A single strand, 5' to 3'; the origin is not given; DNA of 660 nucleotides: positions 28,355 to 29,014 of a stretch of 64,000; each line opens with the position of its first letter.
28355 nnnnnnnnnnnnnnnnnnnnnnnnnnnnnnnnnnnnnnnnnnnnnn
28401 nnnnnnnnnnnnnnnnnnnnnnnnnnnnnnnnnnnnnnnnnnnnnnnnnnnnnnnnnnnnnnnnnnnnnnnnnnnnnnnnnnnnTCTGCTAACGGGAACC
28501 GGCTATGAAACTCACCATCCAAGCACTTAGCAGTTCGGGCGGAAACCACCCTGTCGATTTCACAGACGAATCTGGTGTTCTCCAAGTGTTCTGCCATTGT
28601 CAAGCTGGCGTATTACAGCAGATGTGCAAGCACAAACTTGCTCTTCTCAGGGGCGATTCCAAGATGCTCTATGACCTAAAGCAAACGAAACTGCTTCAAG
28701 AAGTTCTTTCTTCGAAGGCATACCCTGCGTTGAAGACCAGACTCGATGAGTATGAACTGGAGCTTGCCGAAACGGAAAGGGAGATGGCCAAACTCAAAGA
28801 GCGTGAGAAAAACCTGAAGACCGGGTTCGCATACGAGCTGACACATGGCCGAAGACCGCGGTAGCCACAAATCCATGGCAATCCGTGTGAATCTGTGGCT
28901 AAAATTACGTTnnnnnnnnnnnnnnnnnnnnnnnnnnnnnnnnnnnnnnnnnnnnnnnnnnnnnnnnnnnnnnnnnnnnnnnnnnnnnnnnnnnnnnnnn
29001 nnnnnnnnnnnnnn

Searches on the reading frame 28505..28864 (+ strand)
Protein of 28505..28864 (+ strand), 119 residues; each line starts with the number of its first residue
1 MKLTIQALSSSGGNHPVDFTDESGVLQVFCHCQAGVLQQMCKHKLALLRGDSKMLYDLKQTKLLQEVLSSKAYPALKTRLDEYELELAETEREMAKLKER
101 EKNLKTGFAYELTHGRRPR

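Call 4: search_protein_families(library=pfam, proteins=[window:28505-28864:+], max_evalue=0.01)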
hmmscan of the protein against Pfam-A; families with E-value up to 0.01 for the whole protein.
window:28505-28864:+ (119 aa): 0 families

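Call 9: find_homologous_proteins(query=window:28505-28864:+, max_evalue=0.01)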
Query window:28505-28864:+ (119 aa): 65 proteins with E <= 0.01 among 70 candidates.
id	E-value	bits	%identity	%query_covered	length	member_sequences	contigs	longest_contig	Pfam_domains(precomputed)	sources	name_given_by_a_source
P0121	2.5e-59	216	83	100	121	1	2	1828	-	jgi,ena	-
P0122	6.8e-53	196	78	100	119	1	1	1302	-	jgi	jgi:hypothetical protein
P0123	6.0e-52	192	76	100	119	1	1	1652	-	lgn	-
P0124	7.4e-52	192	74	98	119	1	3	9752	-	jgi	jgi:hypothetical protein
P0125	7.5e-52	192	75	99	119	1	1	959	-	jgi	jgi:hypothetical protein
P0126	9.4e-48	179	73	100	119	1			-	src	-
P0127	6.2e-47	176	69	98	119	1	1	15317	-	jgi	jgi:uncharacterized Zn finger protein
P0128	1.0e-46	176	69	98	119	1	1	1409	-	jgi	jgi:hypothetical protein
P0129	5.8e-46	173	70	98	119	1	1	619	-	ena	-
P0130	1.1e-45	172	72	97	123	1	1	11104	-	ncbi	-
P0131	1.6e-45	172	72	97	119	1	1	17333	-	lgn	-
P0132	5.3e-45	170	67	98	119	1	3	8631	-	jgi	jgi:hypothetical protein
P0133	9.0e-45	169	67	98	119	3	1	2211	-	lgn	-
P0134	1.1e-44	169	71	95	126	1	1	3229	-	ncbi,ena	-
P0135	1.4e-44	169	66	97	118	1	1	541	-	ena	-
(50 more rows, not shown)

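Call 11: find_encoding_contigs(protein=P0127, flank=6000, max_places=3)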
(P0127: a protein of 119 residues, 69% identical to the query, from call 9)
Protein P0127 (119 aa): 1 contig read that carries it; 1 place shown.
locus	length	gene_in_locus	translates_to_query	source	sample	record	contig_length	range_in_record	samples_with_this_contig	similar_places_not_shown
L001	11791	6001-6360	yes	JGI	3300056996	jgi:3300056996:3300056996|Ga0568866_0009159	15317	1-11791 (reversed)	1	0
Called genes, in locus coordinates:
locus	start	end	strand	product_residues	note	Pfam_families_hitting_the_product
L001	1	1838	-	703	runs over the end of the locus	PF16927:HisKA_7TM, PF01590:GAF, PF13185:GAF_2, PF13492:GAF_3, PF00512:HisKA, PF02518:HATPase_c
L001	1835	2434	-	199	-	PF06966:DUF1295 (weak), PF04191:PEMT, PF04140:ICMT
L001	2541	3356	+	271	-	PF00106:adh_short, PF08659:KR, PF01370:Epimerase (weak), PF13460:NAD_binding_10, PF13561:adh_short_C2, PF13439:Glyco_transf_4 (faint)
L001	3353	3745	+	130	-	PF04892:VanZ-LLP1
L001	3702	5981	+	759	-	PF22745:Nlig-Ia, PF01653:DNA_ligase_aden, PF03120:OB_DNA_ligase, PF00533:BRCT, PF12738:PTCB-BRCT (faint)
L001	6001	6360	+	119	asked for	-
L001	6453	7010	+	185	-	PF00857:Isochorismatase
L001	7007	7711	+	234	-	PF03422:CBM_6, PF18099:CBM_35_2 (weak)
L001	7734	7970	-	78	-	PF09723:Zn_ribbon_8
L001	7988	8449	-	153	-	-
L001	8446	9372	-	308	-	PF11858:DUF3378 (weak), PF01351:RNase_HII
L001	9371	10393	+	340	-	PF00730:HhH-GPD, PF00633:HHH (weak), PF14815:NUDIX_4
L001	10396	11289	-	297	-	PF01904:DUF72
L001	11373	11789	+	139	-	?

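Call 14: find_related_loci(query=A1, collection=genome_contigs, flank=6000)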
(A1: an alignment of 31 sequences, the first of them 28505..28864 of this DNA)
Query A1 (119 aa) in genome_contigs; peptide patterns used: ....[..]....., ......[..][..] (x = any residue, [..] = any of these).
49 stretches matched a pattern; 11 encode a relative of the query (tblastn E <= 1e-3); 11 distinct loci.
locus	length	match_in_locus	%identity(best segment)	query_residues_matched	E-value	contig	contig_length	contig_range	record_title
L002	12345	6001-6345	70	1-115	2e-48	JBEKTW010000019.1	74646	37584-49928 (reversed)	MAG: Bacteroidota bacterium isolate SPRUCE 567 SPRUCE_567_19, whole genome shotgun sequence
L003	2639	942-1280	58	1-113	2e-41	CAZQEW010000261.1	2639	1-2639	MAG TPA_asm: uncultured Klebsiella sp. isolate SRP193358_co1_145 genome assembly, contig: NODE_129924_length_2639_cov_4.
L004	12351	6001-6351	64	1-117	8e-47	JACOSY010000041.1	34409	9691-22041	MAG: Ignavibacteria bacterium isolate NC_groundwater_30_Pr7_B-0.1um_51_131 FFV18_Bp1_scaffold_459790, whole genome shotg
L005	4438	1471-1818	53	1-116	1e-39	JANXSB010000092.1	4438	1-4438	MAG: Chthoniobacter sp. isolate 336R_metabat_413_sub 336R_k141_1491013, whole genome shotgun sequence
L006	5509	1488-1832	52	1-115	6e-35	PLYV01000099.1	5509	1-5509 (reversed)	MAG: Limisphaerales bacterium isolate palsa_1443 73.20120700_P3D.225_contig_34991, whole genome shotgun sequence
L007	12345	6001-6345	50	1-115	3e-34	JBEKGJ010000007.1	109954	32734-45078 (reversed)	MAG: Verrucomicrobiota bacterium isolate SPRUCE 250 SPRUCE_250_7, whole genome shotgun sequence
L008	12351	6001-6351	50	1-117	6e-33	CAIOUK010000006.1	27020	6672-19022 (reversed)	MAG: uncultured Verrucomicrobia subdivision 3 bacterium isolate AM-2014-D2_bin-642 genome assembly, contig: bin-642:006/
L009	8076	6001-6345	50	1-115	1e-31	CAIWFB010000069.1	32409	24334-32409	MAG: uncultured Verrucomicrobia subdivision 3 bacterium isolate KR_bin-4047 genome assembly, contig: bin-4047:069/354, w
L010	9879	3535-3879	50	1-115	3e-31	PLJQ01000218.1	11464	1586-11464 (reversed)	MAG: Limisphaerales bacterium isolate palsa_1396 73.20110800_P1M.49_contig_23452, whole genome shotgun sequence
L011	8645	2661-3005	46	1-115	5e-30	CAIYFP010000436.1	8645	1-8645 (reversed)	MAG: uncultured Verrucomicrobia bacterium isolate LaPlata-b_bin-1236 genome assembly, contig: bin-1236:436/632, whole ge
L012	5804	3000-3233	53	7-84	7e-24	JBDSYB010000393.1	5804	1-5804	MAG: Verrucomicrobiota bacterium isolate cluster1_bin.665 k127_7427855, whole genome shotgun sequence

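Call 15: search_protein_families(library=pfam, alignment_id=A1, max_evalue=10)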
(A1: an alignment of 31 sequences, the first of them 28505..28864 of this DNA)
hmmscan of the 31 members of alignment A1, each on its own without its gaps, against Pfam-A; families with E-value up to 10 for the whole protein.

A. member 1, window:28505-28864:+ (119 aa): 1 family
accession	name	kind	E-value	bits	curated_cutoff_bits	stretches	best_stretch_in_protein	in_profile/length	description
PF04434.22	SWIM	-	0.075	13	19.6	1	21-48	7-34/38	SWIM zinc finger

B. families by the number of members that match (of 31 scanned): 48 families (the first 25 are shown)
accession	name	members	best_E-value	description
PF04434.22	SWIM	9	0.0013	SWIM zinc finger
PF16277.11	DUF4926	5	0.011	Domain of unknown function (DUF4926)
PF13600.11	DUF4140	4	0.023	N-terminal domain of unknown function (DUF4140)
PF03961.19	FapA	3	0.022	Flagellar Assembly Protein A beta solenoid domain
PF17452.7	YnfE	3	0.022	Uncharacterized YnfE-like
PF16566.10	CREPT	2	0.001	Cell-cycle alteration and expression-elevated protein in tumour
PF02996.22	Prefoldin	2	0.0018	Prefoldin subunit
PF14235.11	DUF4337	2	0.011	Domain of unknown function (DUF4337)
PF04977.20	DivIC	2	0.037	Septum formation initiator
PF24627.1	PUMA_CC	1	0.0057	PUMA coiled-coil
PF16516.10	CC2-LZ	1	0.0091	Leucine zipper of domain CC2 of NEMO, NF-kappa-B essential modulator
PF15292.12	Treslin_M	1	0.011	Treslin, M domain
PF16326.10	ABC_tran_CTD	1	0.014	ABC transporter C-terminal domain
PF08946.15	Osmo_CC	1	0.017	Osmosensory transporter coiled coil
PF13751.12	DDE_Tnp_1_6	1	0.018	Transposase DDE domain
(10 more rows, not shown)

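Call 40: predict_structure(alignment_id=A1)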
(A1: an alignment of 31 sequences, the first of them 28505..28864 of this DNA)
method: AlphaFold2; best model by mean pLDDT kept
length: 119 residues; sequences in the alignment: 31
mean_pLDDT: 94.9   pTM: 0.75
mean pLDDT of the five models: 94.9, 94.6, 94.2, 94.1, 93.4
residues with pLDDT >= 90: 110; 70-90: 9; 50-70: 0; < 50: 0
segments of 3 or more residues with pLDDT < 50: none
pLDDT, mean of each block of 10 residues (from residue 1): 95 94 93 93 95 95 97 95 96 98 97 92
secondary structure, 60 per line:
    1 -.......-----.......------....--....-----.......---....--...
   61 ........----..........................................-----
elements in order: E2-8 E14-20 E27-30 H33-36 H42-48 H58-68 H73-114

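Call 41: search_protein_representatives(alignment_id=A1)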
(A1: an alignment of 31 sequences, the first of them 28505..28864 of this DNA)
Query: 31 sequences, 119 profile positions. Proteins with E-value up to 0.001 (for the whole library): 1163; up to 1e-10: 347; up to 1e-30: 17. The best 150 are listed.
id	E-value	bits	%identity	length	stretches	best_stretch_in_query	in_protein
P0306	1.6e-47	176.4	-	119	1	1-117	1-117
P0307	2.1e-47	176.0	-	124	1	1-117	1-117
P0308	6.7e-45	167.9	-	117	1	1-116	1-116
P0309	6.0e-42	158.4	-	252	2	4-113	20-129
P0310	7.4e-39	148.4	-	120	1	1-117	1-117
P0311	5.4e-38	145.6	-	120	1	2-115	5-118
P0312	1.1e-37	144.6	-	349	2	2-95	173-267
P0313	7.5e-37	141.9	-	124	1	1-116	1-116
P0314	9.8e-37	141.6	-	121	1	2-116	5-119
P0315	1.2e-36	141.3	-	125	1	1-117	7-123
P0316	3.9e-35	136.4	-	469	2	2-95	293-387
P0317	4.2e-35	136.3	-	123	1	1-117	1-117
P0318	2.8e-34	133.6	-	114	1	7-117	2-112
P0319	1.8e-33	131.0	-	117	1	1-115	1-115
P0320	2.5e-33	130.6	-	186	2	2-115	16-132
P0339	9.9e-25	102.8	-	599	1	3-115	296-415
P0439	4.4e-17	78.1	-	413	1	3-95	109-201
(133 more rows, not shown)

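Call 44: fold_search(model_id=the predicted structure, library=pdb)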
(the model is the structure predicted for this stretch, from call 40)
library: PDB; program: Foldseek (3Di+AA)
matches with E <= 10: 145; with E <= 0.001: 0
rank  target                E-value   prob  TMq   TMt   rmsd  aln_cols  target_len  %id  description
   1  5hiy_A                7.7e-01  0.11  0.18  0.21   3.2        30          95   17  Crystal structure of PEDV NSP9 Mutant-C59A (released 2017-01-25)
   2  5hiy_C                1.4e+00  0.06  0.17  0.21   3.5        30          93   17  Crystal structure of PEDV NSP9 Mutant-C59A (released 2017-01-25)
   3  9j5j_C                1.6e+00  0.12  0.33  0.13  38.3       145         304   14  Cryo-EM structure of BTN2A1-BTN3A1-BTN3A2 in complex with gdTCR (released 2025-05-21)
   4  2rdx_G                2.3e+00  0.05  0.18  0.08  12.5        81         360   12  Crystal structure of mandelate racemase/muconate lactonizing enzyme from Roseovarius nubinhibens ISM (released 2007-10-09)
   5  4tma_F                2.4e+00  0.14  0.25  0.09  11.0        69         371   10  Crystal structure of gyrase bound to its inhibitor YacG (released 2014-07-23)
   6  4tma_B                2.6e+00  0.14  0.23  0.08   3.6        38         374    8  Crystal structure of gyrase bound to its inhibitor YacG (released 2014-07-23)
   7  8oxl_A                2.8e+00  0.15  0.21  0.26   3.9        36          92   11  crystal structure of powdery mildews Blumeria graminis f. sp. hordei AVRA7 (released 2023-08-16)
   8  2kcj_MODEL_1_A        2.8e+00  0.12  0.21  0.23   4.9        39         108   20  solution structure of FAPP1 PH domain (released 2009-12-22)
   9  5vw1_B                2.9e+00  0.04  0.20  0.25  10.1        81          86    9  Crystal structure of SpyCas9-sgRNA-AcrIIA4 ternary complex (released 2017-06-28)
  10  4bg7_B                3.1e+00  0.03  0.19  0.24  13.9        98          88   14  Bacteriophage T5 Homolog of the Eukaryotic Transcription Coactivator PC4 Implicated in Recombination-Dependent DNA Rep (released 2013-09-11)
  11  9qdo_B                3.5e+00  0.06  0.24  0.28  12.1       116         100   13  Crystal structure of the aromatic oligoamide foldamer binder Nanofitin C10 fused to a coiled-coil domain (released 2026-03-18)
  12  6hiw_CL               3.5e+00  0.02  0.13  0.16   5.5        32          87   12  Cryo-EM structure of the Trypanosoma brucei mitochondrial ribosome - This entry contains the complete small mitoribos (released 2018-09-26)
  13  5yzg_Y                4.0e+00  0.04  0.29  0.19  30.9       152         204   16  The Cryo-EM Structure of Human Catalytic Step I Spliceosome (C complex) at 4.1 angstrom resolution (released 2018-08-08)
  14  7omg_A                4.2e+00  0.13  0.23  0.04   2.5        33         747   18  Crystal structure of KOD DNA Polymerase in a ternary complex with an Uracil containing template (released 2021-10-13)
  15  6nir_B                4.5e+00  0.08  0.22  0.16   7.2        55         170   13  Crystal structure of a GII.4 norovirus HOV protease (released 2019-01-23)
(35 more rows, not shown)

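Call 46: search_protein_families(library=ncbifam, proteins=[window:28505-28864:+, P0339], max_evalue=0.1)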
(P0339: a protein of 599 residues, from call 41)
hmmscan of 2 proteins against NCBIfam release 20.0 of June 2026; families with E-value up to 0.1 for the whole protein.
window:28505-28864:+ (119 aa): 1 family
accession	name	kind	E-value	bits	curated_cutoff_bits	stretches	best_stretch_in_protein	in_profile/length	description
NF008118.0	PRK10865.1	equivalog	0.082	10.8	1417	1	58-106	419-467/857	ATP-dependent chaperone ClpB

P0339 (599 aa): 20 families
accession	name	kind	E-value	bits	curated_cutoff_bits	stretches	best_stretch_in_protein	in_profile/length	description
NF004963.0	PRK06309.1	equivalog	7.5e-12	45.4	245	1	66-239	4-162/232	DNA polymerase III subunit epsilon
NF004316.1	PRK05711.1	equivalog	1.8e-11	44.2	196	1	65-158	2-96/234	DNA polymerase III subunit epsilon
TIGR01406.1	dnaQ_proteo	equivalog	6.6e-11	42.3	222.7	1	65-158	1-95/231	DNA polymerase III subunit epsilon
NF005906.0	PRK07883.1-4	equivalog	2.7e-10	39.2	495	1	66-240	8-168/563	DEDD exonuclease domain-containing protein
TIGR01405.1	polC_Gram_pos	equivalog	2.7e-09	35.3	1043.45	1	64-240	189-351/1211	DNA polymerase III subunit alpha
NF001688.0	PRK00448.1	equivalog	3.8e-09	34.7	873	1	64-240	423-585/1445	PolC-type DNA polymerase III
NF006316.0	PRK08517.1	equivalog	4.9e-08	32.6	247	1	64-237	70-227/270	3'-5' exonuclease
NF004964.0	PRK06310.1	equivalog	2.2e-07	30.5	236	1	65-240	8-171/250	DNA polymerase III subunit epsilon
NF006601.0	PRK09145.1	equivalog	3.4e-07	29.9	189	1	57-228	22-186/207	3'-5' exonuclease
NF004719.0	PRK06063.1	equivalog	1.3e-06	27.6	389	1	59-240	11-177/331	DEDDh family exonuclease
NF005905.0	PRK07883.1-3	equivalog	1.8e-06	26.9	508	1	66-238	26-186/581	DEDD exonuclease domain-containing protein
NF005836.0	PRK07740.1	equivalog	2.4e-06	27.1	261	1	196-239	179-222/244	hypothetical protein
NF005289.0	PRK06807.1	equivalog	2.4e-06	27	335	1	58-237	2-166/313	3'-5' exonuclease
NF005907.0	PRK07883.1-5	equivalog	3e-06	25.9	454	1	66-239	30-191/584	DEDD exonuclease domain-containing protein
TIGR00573.1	dnaq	subfamily_domain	1.6e-05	24.5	71.5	1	67-238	10-172/217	exonuclease, DNA polymerase III, epsilon subunit family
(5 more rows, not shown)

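Call 47: search_protein_families(library=pfam, proteins=[P0339, P0316, P0439], max_evalue=0.01)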
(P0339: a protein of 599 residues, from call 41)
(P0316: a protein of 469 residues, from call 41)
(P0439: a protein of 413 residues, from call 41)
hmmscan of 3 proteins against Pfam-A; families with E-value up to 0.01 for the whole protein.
P0339 (599 aa): 1 family
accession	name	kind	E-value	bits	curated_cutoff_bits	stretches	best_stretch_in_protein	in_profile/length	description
PF00929.31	RNase_T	-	1.2e-09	39.3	24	1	67-236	1-164/164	Exonuclease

P0316 (469 aa): 5 families
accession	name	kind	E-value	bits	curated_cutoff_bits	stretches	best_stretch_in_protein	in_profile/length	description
PF12796.13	Ank_2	-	8e-20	71.7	27.3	2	88-164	1-74/90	Ankyrin repeats (3 copies)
PF13857.12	Ank_5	-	1.4e-14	54.4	27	0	113-137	12-36/56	Ankyrin repeats (many copies)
PF00023.36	Ank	-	2.2e-11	43.8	21.1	0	149-164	1-16/33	Ankyrin repeat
PF13637.12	Ank_4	-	6e-10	39.6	22.7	0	114-133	27-46/50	Ankyrin repeats (many copies)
PF13606.12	Ank_3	-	6e-10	38.8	22.3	0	149-166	1-17/30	Ankyrin repeat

P0439 (413 aa): 2 families
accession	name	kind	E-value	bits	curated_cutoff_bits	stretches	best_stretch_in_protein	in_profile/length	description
PF09723.15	Zn_ribbon_8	-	0.00055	20.3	34.4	0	1-35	1-37/41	Zinc ribbon domain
PF23548.1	Zn_ribbon_FGT1_2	-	0.0076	16.3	27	1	28-51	5-28/35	FORGETTER1 second zinc ribbon domain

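Call 55: find_related_loci(query=A1, collection=metagenome_contigs, flank=4000)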
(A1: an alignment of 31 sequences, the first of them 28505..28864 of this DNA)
Query A1 (119 aa) in metagenome_contigs; peptide patterns used: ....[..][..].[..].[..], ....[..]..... (x = any residue, [..] = any of these).
109 stretches matched a pattern; 57 encode a relative of the query (tblastn E <= 1e-3); 57 distinct loci.
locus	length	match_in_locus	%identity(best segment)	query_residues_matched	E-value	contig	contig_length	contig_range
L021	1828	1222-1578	83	1-119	1e-61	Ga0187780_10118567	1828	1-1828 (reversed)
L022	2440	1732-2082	68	1-117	3e-52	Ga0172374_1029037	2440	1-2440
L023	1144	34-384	67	1-117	8e-54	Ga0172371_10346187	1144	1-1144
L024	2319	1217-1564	62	1-116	3e-50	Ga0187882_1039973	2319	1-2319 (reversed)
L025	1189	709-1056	63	1-116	4e-51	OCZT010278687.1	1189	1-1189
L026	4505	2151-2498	68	1-117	6e-48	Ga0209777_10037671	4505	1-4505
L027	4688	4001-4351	59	1-117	2e-44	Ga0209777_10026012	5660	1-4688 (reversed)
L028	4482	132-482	62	1-117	8e-44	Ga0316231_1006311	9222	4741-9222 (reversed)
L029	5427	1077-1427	62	1-117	8e-44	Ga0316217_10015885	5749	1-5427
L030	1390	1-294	66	20-117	1e-41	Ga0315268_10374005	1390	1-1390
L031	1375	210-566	55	1-118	3e-40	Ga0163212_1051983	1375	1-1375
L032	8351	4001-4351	55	1-117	1e-38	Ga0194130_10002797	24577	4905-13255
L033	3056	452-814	50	1-119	1e-34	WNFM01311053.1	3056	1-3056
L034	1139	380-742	50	1-119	2e-35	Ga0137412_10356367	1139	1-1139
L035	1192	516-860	53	1-115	4e-35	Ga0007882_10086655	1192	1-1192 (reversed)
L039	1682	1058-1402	51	1-115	1e-33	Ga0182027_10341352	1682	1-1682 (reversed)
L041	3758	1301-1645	50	1-115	4e-33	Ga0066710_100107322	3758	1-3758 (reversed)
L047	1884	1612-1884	54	1-91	9e-32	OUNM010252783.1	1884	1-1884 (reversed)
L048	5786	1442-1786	48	1-115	3e-31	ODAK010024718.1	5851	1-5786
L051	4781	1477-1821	48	1-115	6e-30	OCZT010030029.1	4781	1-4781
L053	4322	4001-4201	67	1-67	6e-29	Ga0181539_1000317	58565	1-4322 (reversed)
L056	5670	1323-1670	42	1-116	3e-25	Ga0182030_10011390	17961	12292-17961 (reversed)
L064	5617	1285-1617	39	1-107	3e-17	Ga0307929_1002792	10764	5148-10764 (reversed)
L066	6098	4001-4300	37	2-98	8e-15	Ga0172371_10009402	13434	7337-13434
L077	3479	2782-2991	34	26-99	6e-5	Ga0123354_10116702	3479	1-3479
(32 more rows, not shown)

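Call 58: search_protein_families(library=pfam, proteins=[L041:793-1299:+, L056:755-1321:+, L051:981-1427:+, L048:929-1312:+, L047:918-1634:+, L039:691-1056:+, L053:3474-3995:+, L029:1468-2145:+, L024:1587-2319:+, L041:1716-2888:+], max_evalue=0.001)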
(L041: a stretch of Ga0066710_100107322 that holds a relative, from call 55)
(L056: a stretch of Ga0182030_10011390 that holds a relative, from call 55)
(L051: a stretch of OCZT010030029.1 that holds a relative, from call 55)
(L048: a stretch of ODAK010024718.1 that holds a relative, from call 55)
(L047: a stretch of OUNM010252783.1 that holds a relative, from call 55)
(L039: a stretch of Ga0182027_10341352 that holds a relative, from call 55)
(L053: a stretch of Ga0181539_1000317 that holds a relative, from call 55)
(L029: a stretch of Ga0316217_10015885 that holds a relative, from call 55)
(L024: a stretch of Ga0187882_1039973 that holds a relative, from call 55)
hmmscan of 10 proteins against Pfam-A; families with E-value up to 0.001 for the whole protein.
L041:793-1299:+ (168 aa): 0 families

L056:755-1321:+ (188 aa): 0 families

L051:981-1427:+ (148 aa): 0 families

L048:929-1312:+ (127 aa): 0 families

L047:918-1634:+ (238 aa): 0 families

L039:691-1056:+ (121 aa): 0 families

L053:3474-3995:+ (173 aa): 0 families

L029:1468-2145:+ (225 aa): 0 families

L024:1587-2319:+ (244 aa): 0 families

L041:1716-2888:+ (390 aa): 2 families
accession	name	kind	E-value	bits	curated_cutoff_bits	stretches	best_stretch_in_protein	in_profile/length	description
PF00929.31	RNase_T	-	1.9e-12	48.4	24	1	7-164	1-164/164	Exonuclease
PF14237.11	GYF_2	-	1.5e-05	25.1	25.8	1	216-262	1-50/50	GYF domain 2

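Call 69: search_protein_families(library=padloc, proteins=[window:28505-28864:+], max_evalue=0.01)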
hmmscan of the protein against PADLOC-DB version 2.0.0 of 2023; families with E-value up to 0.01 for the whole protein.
window:28505-28864:+ (119 aa): 1 family
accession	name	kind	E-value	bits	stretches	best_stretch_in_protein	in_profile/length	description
PDLC05053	PDC-S62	-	0.0041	13.8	1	23-79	62-123/566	-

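Call 70: fold_search(model_id=the predicted structure, library=viral)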
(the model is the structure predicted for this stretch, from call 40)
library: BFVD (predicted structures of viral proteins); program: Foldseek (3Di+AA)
matches with E <= 10: 450; with E <= 0.001: 1
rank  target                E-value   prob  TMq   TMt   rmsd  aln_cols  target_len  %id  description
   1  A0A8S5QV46            8.2e-05  1.00  0.47  0.30   3.0        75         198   33  SWIM zinc finger protein [Caudovirales sp. ctmZz45]
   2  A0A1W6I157            1.4e-01  0.99  0.36  0.63   1.7        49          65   24  Putative DNA-binding protein [Sulfolobus polyhedral virus 1]
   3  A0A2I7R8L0            2.4e-01  0.16  0.21  0.23  14.8       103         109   14  (no name in the UniProt tables at hand)
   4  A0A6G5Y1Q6            3.2e-01  0.16  0.20  0.25  14.0        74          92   16  (no name in the UniProt tables at hand)
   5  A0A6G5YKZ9            3.9e-01  0.20  0.26  0.27  14.8       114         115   14  (no name in the UniProt tables at hand)
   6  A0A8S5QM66            4.7e-01  0.23  0.25  0.34  11.4        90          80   18  Uncharacterized protein [CrAss-like virus sp. ctYsL76]
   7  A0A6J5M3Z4            5.3e-01  0.30  0.26  0.28  10.7        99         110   16  Uncharacterized protein [uncultured Caudovirales phage]
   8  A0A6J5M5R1            5.3e-01  0.20  0.24  0.27   7.6        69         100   19  SWIM-type domain-containing protein [uncultured Caudovirales phage]
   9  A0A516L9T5            6.0e-01  0.84  0.37  0.52   3.6        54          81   17  (no name in the UniProt tables at hand)
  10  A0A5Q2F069            6.7e-01  0.16  0.22  0.29  17.9       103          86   12  (no name in the UniProt tables at hand)
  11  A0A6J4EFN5            7.1e-01  0.05  0.14  0.17  12.5        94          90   11  Uncharacterized protein [Escherichia phage EK010]
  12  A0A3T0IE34            7.6e-01  0.30  0.34  0.50   5.0        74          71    8  (no name in the UniProt tables at hand)
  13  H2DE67                7.6e-01  0.14  0.22  0.27   7.2        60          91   15  Uncharacterized protein [Erwinia phage PEp14]
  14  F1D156                7.6e-01  0.13  0.26  0.27  14.4       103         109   16  Uncharacterized protein ORF34 [Vibrio phage ICP1]
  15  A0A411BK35            7.6e-01  0.09  0.20  0.22  14.5       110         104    9  (no name in the UniProt tables at hand)
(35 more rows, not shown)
